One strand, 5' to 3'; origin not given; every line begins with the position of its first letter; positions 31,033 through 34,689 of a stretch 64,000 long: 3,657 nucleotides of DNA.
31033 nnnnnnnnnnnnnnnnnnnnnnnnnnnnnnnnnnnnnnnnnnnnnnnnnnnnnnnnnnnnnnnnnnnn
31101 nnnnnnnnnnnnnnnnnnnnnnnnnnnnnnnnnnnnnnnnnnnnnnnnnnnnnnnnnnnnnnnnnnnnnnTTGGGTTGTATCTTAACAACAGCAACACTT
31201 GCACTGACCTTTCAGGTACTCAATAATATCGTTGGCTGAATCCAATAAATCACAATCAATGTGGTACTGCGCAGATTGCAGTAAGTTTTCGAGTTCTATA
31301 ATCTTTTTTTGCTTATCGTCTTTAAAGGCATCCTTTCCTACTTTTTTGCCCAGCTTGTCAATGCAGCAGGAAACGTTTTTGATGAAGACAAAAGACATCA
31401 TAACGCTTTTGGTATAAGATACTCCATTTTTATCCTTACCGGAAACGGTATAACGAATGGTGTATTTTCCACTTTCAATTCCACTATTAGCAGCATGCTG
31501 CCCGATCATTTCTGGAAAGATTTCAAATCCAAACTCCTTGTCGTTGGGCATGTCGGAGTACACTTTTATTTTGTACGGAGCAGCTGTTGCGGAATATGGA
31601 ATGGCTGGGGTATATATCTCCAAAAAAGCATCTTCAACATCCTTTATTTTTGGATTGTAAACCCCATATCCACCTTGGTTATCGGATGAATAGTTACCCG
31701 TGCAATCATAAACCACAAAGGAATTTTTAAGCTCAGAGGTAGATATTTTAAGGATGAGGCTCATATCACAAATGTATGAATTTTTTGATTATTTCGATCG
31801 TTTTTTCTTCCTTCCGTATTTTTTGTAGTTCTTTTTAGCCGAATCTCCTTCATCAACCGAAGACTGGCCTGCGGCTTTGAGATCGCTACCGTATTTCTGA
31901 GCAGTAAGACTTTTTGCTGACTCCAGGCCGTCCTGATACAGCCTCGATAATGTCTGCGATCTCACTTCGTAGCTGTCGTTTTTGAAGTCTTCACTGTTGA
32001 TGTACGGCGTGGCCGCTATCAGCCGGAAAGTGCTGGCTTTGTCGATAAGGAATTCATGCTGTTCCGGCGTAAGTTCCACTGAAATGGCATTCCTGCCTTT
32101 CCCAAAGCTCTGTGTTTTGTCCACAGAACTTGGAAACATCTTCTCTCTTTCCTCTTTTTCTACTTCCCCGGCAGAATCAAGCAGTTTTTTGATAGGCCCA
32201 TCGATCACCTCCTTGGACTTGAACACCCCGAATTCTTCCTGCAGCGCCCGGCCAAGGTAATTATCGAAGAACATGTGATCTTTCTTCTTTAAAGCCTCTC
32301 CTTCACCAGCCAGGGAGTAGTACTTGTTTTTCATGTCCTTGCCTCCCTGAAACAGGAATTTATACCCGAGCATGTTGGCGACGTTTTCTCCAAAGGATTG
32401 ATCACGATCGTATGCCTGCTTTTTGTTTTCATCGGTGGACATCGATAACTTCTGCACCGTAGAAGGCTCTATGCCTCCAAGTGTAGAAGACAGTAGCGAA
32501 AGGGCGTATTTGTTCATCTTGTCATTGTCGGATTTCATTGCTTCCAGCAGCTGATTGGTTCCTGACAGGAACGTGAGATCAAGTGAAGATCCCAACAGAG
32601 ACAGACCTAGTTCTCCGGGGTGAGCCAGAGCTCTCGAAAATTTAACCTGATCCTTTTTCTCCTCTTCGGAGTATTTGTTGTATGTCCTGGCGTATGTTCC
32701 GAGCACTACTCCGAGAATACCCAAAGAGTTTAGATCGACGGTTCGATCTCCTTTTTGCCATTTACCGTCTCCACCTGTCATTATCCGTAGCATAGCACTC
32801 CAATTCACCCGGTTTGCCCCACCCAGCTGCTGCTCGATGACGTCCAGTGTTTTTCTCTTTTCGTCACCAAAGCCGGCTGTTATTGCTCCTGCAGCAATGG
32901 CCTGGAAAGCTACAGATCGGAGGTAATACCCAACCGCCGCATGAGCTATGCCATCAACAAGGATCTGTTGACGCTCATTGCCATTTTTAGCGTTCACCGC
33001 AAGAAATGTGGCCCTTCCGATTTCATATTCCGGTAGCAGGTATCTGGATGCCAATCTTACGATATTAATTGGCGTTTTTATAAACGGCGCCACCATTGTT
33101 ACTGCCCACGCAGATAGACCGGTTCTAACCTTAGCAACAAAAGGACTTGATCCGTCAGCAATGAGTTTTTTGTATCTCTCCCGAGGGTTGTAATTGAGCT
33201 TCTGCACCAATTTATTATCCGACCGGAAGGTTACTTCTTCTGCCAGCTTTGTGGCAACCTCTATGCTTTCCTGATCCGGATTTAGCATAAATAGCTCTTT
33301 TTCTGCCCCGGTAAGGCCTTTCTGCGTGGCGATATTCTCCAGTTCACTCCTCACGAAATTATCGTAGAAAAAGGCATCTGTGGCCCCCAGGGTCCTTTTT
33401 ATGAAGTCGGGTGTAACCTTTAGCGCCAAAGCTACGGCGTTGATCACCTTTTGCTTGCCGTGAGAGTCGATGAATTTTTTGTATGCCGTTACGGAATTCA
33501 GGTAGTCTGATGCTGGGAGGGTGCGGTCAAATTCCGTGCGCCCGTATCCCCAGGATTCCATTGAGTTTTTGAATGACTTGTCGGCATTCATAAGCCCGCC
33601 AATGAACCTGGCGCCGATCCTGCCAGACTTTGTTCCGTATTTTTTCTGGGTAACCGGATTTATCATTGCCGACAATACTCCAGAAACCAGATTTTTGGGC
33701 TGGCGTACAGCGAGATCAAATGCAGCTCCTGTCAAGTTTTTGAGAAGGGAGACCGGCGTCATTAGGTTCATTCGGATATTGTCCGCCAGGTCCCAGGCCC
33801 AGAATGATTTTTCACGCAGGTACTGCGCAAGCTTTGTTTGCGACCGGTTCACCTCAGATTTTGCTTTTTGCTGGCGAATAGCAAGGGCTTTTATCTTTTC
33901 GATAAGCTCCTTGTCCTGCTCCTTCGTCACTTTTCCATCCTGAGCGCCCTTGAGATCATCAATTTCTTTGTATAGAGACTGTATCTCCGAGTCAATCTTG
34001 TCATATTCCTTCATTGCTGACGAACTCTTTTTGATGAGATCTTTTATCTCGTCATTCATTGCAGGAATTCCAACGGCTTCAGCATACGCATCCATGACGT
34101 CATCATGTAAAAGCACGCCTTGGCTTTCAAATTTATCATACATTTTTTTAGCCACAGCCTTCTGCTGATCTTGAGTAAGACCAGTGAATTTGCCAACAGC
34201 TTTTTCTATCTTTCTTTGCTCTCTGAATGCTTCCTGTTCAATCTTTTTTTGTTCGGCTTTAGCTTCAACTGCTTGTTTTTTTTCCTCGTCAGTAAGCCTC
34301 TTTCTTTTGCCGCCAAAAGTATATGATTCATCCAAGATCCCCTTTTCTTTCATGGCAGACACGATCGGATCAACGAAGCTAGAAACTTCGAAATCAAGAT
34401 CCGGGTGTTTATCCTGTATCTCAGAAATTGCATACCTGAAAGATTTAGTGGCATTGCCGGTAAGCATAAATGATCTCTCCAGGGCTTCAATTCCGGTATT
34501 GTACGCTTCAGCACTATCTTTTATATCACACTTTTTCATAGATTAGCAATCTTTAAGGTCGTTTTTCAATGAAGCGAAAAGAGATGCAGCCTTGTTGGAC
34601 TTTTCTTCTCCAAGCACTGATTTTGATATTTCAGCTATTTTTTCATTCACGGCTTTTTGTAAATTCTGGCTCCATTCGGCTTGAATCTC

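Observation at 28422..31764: Six consecutive fibre-region proteins carry poly-cysteine motifs, mostly at their termini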

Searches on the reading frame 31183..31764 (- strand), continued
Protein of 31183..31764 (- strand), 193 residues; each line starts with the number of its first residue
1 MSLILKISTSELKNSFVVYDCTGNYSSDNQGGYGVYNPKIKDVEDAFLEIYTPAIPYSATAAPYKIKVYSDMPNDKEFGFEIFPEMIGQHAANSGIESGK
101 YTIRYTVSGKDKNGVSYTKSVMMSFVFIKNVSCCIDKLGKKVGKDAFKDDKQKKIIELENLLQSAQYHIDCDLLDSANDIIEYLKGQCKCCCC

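Call 106: find_encoding_contigs(protein=P0115, flank=6000, max_places=2)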
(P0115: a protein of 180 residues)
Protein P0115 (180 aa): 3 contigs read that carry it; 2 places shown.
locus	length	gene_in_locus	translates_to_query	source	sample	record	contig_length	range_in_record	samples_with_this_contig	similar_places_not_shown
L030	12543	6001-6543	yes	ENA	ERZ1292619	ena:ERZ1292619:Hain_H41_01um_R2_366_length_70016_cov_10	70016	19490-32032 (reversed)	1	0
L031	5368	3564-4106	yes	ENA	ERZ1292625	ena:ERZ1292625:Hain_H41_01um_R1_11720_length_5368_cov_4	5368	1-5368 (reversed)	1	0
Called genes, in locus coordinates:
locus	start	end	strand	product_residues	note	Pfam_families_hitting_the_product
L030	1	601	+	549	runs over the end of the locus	-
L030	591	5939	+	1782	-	-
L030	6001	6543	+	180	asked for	-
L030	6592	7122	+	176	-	-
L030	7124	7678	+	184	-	-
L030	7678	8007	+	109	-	-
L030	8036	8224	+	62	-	-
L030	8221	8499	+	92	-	-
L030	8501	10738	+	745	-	PF05658:YadA_head (faint)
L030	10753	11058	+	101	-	-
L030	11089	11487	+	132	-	-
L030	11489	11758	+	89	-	-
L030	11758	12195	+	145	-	PF00959:Phage_lysozyme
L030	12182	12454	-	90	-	-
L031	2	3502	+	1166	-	?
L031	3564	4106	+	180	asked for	-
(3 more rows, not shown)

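Call 109: search_protein_families(library=pfam, proteins=[L029:6001-6603:+, L030:6001-6543:+], max_evalue=0.1)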
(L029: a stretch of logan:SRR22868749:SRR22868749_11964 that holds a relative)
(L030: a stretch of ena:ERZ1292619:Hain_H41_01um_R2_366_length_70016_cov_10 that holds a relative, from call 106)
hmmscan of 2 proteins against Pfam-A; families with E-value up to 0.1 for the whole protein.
L029:6001-6603:+ (200 aa): 0 families

L030:6001-6543:+ (180 aa): 0 families

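Call 110: search_protein_families(library=pfam, alignment_id=A3, max_evalue=1)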
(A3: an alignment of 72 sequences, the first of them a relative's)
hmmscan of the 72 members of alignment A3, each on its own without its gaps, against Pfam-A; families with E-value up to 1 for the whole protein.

A. member 1, P0001 (193 aa): 1 family
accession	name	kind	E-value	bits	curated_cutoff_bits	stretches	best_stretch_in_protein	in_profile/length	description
PF16403.11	Bact_surface_Ig-like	-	0.088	13.3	27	1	98-121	46-69/71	Bacterial surface protein, Ig-like domain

B. families by the number of members that match (of 72 scanned): 48 families (the first 25 are shown)
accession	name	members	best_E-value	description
PF13667.11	ThiC-associated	2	0.0041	ThiC-associated domain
PF16403.11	Bact_surface_Ig-like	2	0.0076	Bacterial surface protein, Ig-like domain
PF01365.27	RYDR_ITPR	1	0.0018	RIH domain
PF06690.17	HcgC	1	0.0044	FeGP cofactor biosynthesis protein, methyltransferase HcgC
PF24228.1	CrAss_Ring_1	1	0.0089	Phage tail ring protein 1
PF11439.13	T3SchapCesA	1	0.012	Type III secretion system filament chaperone CesA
PF09407.15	AbiEi_1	1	0.013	AbiEi antitoxin C-terminal domain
PF24170.1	Fn3-II_PB4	1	0.014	Straight fiber protein PB4 second Fn3-like domain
PF04015.17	DUF362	1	0.014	Domain of unknown function (DUF362)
PF05168.19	HEPN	1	0.017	HEPN domain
PF07202.18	Tcp10_C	1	0.019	T-complex protein 10 C-terminus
PF09723.15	Zn_ribbon_8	1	0.021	Zinc ribbon domain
PF18579.7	Raf1_HTH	1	0.025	Rubisco accumulation factor 1 helix turn helix domain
PF08428.16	Rib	1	0.027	Rib domain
PF01710.22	HTH_Tnp_IS630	1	0.032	Transposase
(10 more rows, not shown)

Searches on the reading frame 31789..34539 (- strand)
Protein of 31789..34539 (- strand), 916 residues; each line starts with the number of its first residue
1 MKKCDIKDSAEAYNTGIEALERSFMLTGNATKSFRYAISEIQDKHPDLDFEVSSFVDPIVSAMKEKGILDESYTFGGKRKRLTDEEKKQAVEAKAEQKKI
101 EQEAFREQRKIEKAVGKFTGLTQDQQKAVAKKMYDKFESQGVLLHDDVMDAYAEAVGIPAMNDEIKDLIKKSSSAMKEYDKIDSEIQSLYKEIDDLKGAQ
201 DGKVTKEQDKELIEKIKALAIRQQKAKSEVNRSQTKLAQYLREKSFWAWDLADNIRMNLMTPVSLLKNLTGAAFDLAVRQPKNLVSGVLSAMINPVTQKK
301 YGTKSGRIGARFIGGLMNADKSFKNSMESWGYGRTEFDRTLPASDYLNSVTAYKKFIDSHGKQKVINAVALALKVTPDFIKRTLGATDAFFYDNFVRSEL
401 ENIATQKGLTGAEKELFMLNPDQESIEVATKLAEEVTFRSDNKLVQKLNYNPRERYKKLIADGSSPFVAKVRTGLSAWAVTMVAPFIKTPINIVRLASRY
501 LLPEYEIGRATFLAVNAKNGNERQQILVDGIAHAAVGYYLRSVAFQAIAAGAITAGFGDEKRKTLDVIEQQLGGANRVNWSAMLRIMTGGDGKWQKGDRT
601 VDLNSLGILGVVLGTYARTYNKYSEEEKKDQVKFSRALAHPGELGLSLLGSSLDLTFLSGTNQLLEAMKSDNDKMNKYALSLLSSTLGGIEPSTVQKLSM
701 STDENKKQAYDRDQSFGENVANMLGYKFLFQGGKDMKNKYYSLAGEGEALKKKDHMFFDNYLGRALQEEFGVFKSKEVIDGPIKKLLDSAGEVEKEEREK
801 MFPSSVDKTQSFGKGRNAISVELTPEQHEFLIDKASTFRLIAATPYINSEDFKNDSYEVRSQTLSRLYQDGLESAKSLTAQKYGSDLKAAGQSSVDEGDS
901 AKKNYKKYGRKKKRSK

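Call 7: search_protein_families(library=phrogs, proteins=[window:31789-34539:-], max_evalue=0.001)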
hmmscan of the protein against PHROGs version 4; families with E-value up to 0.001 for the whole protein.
window:31789-34539:- (916 aa): 0 families

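Call 8: find_related_loci(query=window:31789-34539:-, collection=viral_contigs, flank=10000)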
Query window:31789-34539:- (916 aa) in viral_contigs; peptide patterns used: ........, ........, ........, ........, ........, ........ (x = any residue, [..] = any of these).
12 stretches matched a pattern, but none encodes a relative of the query by tblastn (E <= 1e-3).

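Call 108: search_protein_families(library=pfam, proteins=[window:31789-34539:-], max_evalue=0.1)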
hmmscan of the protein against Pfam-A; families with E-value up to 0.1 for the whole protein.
window:31789-34539:- (916 aa): 0 families
